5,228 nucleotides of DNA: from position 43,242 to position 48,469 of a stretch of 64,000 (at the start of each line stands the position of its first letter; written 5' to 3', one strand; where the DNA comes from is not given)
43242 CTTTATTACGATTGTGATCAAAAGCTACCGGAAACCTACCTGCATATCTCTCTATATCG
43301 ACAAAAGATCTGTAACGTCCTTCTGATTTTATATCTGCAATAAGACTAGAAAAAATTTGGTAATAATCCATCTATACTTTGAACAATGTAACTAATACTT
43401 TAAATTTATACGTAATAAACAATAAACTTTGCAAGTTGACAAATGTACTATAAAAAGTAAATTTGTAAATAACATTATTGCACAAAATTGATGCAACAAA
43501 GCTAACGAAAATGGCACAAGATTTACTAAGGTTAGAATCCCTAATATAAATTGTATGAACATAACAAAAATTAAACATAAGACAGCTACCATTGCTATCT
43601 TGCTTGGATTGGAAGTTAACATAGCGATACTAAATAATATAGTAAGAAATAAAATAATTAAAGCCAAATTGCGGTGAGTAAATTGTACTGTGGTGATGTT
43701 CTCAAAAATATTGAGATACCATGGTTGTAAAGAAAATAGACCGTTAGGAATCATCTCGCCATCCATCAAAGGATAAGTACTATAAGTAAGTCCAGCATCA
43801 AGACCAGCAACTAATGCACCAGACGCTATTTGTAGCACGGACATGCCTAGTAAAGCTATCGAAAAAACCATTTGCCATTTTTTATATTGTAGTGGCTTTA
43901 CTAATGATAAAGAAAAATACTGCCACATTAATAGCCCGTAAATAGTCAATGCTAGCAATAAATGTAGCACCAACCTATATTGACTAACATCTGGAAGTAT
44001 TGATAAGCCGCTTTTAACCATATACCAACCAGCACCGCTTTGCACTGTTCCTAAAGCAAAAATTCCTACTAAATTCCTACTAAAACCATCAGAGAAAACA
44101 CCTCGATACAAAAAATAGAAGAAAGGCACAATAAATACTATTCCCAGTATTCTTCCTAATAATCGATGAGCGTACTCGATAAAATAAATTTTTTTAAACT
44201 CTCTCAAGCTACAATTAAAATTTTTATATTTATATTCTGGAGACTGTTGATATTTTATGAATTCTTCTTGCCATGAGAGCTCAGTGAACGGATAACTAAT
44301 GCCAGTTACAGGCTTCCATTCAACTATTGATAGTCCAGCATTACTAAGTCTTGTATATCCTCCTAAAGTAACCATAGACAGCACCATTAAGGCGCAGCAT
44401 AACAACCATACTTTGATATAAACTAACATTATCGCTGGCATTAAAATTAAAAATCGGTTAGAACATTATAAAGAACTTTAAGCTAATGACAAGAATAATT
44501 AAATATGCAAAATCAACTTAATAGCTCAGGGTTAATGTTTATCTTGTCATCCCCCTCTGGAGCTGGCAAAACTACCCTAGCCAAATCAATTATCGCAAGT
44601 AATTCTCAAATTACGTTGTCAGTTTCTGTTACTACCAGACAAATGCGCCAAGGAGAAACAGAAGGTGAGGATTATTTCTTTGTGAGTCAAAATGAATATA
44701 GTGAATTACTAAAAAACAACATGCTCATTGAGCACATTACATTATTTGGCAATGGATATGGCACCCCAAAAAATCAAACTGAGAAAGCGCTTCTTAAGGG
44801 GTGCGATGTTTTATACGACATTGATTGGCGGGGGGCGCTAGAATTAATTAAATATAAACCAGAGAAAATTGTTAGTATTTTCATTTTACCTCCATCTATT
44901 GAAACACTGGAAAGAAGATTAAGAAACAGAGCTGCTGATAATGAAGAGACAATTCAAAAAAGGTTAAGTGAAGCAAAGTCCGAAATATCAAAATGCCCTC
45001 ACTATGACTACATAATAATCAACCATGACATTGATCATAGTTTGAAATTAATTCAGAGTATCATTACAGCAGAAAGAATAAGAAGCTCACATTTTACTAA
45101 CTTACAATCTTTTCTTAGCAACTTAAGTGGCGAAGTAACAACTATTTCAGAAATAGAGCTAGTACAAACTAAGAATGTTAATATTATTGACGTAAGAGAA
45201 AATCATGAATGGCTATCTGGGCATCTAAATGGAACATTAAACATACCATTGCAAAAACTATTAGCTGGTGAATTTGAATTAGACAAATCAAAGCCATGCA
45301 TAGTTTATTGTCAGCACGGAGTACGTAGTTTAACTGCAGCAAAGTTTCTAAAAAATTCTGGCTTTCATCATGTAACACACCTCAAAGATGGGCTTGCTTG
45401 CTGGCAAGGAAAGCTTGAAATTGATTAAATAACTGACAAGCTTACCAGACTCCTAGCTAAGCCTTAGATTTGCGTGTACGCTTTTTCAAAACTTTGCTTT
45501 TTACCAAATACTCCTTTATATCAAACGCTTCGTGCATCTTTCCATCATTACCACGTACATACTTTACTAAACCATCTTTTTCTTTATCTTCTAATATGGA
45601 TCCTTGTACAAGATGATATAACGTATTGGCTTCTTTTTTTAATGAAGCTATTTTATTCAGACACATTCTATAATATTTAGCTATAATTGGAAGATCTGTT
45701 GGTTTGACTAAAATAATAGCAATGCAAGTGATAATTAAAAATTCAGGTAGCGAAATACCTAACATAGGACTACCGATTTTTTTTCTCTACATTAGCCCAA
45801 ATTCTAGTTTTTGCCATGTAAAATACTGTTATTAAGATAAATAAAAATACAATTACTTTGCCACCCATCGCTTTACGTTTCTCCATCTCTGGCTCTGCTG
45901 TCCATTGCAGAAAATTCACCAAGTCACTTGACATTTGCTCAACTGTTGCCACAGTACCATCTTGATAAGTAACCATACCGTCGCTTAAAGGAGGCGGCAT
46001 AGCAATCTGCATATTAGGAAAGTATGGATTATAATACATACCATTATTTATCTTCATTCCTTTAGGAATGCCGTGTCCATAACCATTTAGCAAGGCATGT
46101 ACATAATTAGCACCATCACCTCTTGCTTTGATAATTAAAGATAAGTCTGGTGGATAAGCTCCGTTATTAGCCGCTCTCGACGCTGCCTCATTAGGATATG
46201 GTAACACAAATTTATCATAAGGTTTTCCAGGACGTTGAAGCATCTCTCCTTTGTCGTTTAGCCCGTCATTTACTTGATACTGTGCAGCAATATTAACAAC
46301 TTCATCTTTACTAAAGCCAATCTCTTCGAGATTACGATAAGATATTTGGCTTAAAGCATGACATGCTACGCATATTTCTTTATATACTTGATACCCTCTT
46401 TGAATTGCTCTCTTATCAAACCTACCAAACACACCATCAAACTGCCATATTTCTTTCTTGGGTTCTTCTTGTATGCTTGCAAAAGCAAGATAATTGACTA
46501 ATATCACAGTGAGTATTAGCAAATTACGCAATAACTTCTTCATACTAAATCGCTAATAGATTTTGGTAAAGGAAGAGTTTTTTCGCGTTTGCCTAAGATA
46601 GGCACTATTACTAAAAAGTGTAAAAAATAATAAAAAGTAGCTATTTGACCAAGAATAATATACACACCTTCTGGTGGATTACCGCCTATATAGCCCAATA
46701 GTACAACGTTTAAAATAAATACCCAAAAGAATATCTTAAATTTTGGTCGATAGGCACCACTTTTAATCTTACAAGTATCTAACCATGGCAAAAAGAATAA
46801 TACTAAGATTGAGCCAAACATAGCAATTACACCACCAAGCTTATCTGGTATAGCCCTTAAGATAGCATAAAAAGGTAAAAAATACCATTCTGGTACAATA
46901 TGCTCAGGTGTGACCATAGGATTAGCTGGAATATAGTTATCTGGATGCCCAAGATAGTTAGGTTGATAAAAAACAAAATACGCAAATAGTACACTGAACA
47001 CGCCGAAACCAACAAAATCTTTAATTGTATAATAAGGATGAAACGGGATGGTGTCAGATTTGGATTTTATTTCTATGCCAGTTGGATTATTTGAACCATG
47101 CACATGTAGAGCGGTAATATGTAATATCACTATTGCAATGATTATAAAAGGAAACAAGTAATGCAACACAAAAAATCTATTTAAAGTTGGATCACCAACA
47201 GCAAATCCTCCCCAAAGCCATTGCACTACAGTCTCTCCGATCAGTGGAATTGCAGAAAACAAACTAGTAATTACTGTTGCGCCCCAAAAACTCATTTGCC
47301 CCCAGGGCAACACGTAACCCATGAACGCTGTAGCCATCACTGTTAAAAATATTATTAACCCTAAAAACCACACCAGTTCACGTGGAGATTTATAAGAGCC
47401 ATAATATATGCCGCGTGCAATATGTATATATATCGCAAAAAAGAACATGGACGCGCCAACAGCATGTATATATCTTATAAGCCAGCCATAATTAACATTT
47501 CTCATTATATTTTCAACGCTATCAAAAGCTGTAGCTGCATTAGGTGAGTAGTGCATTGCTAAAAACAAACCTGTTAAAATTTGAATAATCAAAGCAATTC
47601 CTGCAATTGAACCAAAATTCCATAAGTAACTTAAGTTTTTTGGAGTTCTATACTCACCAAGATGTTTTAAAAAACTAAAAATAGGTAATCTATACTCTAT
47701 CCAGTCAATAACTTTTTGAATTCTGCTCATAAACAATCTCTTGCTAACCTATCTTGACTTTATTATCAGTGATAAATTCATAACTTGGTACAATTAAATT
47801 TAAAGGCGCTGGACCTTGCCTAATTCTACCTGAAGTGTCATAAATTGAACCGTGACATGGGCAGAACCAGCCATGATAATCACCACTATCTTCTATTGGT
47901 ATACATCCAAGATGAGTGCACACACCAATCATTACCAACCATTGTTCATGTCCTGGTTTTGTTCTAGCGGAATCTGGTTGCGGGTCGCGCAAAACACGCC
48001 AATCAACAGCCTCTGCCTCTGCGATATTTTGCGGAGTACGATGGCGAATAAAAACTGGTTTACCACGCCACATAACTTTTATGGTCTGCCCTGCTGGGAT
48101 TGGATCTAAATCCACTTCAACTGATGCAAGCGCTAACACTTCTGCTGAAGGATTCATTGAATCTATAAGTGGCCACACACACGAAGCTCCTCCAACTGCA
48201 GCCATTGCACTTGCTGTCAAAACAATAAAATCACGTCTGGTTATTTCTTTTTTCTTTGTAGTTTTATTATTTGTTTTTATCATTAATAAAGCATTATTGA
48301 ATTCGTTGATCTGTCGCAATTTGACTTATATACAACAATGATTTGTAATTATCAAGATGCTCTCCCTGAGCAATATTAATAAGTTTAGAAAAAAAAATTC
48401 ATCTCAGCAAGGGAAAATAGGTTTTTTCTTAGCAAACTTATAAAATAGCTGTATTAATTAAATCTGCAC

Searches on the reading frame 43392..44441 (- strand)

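Call 54: search_protein_families(library=pfam, proteins=[window:43392-44441:-], max_evalue=0.00001)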
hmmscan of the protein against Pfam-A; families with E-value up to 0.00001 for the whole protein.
window:43392-44441:- (349 aa): 1 family
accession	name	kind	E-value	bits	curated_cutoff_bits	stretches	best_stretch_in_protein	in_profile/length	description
PF02628.20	COX15-CtaA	-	2.2e-99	333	29.9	1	11-328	2-321/322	Cytochrome oxidase assembly protein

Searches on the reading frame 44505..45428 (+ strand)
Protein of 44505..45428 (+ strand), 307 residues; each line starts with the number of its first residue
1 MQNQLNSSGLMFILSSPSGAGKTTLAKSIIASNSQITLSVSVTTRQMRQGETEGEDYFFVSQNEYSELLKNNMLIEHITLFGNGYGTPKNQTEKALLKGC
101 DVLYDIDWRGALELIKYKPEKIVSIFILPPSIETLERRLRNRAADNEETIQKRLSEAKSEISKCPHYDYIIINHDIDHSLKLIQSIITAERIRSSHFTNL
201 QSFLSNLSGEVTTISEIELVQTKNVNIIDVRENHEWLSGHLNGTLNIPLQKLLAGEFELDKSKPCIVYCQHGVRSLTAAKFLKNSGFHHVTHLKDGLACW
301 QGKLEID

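Call 54: search_protein_families(library=pfam, proteins=[window:44505-45428:+], max_evalue=0.00001)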
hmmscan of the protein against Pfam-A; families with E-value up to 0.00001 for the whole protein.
window:44505-45428:+ (307 aa): 2 families
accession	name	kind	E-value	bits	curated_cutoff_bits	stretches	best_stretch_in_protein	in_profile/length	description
PF00625.27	Guanylate_kin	-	2.2e-41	142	25.2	1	12-189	5-181/182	Guanylate kinase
PF00581.25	Rhodanese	-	1.6e-17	64.2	22.2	1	219-302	8-101/102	Rhodanese-like domain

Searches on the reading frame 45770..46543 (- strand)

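Call 54: search_protein_families(library=pfam, proteins=[window:45770-46543:-], max_evalue=0.00001)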
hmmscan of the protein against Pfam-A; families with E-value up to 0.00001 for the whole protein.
window:45770-46543:- (257 aa): 1 family
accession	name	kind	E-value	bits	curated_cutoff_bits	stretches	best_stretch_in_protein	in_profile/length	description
PF02167.20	Cytochrom_C1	-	6e-96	320.8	22.8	1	33-251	1-218/219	Cytochrome C1 family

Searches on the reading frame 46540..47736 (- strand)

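Call 54: search_protein_families(library=pfam, proteins=[window:46540-47736:-], max_evalue=0.00001)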
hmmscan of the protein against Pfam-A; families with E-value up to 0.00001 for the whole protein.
window:46540-47736:- (398 aa): 3 families
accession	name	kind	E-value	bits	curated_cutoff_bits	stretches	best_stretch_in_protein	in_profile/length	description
PF00033.24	Cytochrome_B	-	1.3e-78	263.6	27.2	1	29-213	4-188/189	Cytochrome b/b6/petB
PF13631.11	Cytochrom_B_N_2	-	3.7e-46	157.6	27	1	97-265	2-169/169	Cytochrome b(N-terminal)/b6/petB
PF00032.22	Cytochrom_B_C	-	8e-46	154.9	20.7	1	270-371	1-102/102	Cytochrome b(C-terminal)/b6/petD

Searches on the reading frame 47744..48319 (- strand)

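Call 54: search_protein_families(library=pfam, proteins=[window:47744-48319:-], max_evalue=0.00001)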
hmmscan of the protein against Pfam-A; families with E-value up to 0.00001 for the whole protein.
window:47744-48319:- (191 aa): 2 families
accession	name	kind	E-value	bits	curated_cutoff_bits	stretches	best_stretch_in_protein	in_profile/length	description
PF10399.14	UCR_Fe-S_N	-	6.6e-17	61.1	24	1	20-58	3-41/41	Ubiquitinol-cytochrome C reductase Fe-S subunit TAT signal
PF00355.32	Rieske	-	1e-09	38.6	20.3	1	124-178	33-85/88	Rieske [2Fe-2S] domain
